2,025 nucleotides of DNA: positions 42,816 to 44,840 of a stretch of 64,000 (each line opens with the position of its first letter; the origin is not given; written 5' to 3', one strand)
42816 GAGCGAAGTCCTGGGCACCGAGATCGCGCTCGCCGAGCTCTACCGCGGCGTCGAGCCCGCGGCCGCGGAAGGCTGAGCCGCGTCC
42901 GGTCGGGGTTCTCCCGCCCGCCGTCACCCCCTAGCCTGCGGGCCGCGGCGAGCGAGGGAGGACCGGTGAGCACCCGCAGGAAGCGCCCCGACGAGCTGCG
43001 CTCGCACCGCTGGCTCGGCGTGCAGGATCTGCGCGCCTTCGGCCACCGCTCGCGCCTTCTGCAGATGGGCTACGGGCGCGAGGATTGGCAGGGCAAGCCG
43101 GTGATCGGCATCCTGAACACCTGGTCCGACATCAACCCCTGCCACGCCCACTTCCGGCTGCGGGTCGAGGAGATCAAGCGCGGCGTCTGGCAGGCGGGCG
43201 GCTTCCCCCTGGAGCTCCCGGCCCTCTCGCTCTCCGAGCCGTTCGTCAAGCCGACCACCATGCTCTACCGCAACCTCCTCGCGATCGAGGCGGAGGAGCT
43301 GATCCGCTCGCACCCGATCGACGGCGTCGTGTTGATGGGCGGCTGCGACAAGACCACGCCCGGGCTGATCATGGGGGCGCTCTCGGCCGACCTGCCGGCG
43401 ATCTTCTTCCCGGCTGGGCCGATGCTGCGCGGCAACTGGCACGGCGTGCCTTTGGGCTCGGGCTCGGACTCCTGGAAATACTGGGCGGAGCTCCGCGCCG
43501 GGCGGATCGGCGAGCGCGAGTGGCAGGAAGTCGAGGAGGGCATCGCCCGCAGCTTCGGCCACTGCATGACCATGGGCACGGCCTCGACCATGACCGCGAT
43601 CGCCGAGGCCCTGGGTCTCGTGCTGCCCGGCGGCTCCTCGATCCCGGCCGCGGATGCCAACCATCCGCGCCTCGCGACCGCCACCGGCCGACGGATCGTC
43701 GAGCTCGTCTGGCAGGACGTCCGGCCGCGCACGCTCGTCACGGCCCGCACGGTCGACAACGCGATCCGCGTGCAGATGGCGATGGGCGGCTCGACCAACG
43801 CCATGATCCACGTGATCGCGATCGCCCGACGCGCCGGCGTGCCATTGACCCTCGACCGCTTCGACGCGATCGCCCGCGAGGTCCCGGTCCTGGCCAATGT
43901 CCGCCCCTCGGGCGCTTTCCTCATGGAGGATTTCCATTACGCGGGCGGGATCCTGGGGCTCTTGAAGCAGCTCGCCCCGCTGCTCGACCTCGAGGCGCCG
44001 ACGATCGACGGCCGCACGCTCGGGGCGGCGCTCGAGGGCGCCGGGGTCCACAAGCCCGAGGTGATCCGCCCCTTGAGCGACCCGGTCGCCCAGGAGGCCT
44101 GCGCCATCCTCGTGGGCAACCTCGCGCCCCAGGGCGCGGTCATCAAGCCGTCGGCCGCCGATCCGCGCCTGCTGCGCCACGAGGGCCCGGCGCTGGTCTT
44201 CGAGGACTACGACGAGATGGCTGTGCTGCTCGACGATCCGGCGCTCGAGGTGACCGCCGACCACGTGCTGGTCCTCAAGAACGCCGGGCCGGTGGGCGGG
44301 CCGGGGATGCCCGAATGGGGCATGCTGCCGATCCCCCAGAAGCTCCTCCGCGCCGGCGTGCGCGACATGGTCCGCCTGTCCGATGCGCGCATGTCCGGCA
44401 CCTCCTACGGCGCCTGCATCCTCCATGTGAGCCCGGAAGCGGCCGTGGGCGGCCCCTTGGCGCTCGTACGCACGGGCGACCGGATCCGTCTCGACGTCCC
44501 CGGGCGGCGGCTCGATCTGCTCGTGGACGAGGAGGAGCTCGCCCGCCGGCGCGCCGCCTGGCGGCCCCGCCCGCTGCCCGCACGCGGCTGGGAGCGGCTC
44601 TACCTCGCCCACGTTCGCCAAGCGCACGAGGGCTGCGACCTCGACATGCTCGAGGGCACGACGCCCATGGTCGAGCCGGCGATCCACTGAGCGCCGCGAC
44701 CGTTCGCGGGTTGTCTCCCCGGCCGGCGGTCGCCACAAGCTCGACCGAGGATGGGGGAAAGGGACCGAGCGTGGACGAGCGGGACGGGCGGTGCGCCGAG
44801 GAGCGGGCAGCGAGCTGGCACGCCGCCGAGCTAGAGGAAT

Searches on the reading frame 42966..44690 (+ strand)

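Call 81: search_protein_families(library=pfam, proteins=[window:42966-44690:+], max_evalue=0.00001)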
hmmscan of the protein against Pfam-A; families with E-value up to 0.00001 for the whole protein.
window:42966-44690:+ (574 aa): 2 families
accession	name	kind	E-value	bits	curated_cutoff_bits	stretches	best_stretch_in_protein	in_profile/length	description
PF00920.27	ILVD_EDD_N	-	6.6e-104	347.9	27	1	44-353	1-314/316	Dihydroxy-acid/6-phosphogluconate dehydratase N-terminal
PF24877.1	ILV_EDD_C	-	1.7e-62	210.7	27.7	1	365-557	1-191/191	Dihydroxy-acid/6-phosphogluconate dehydratase C-terminal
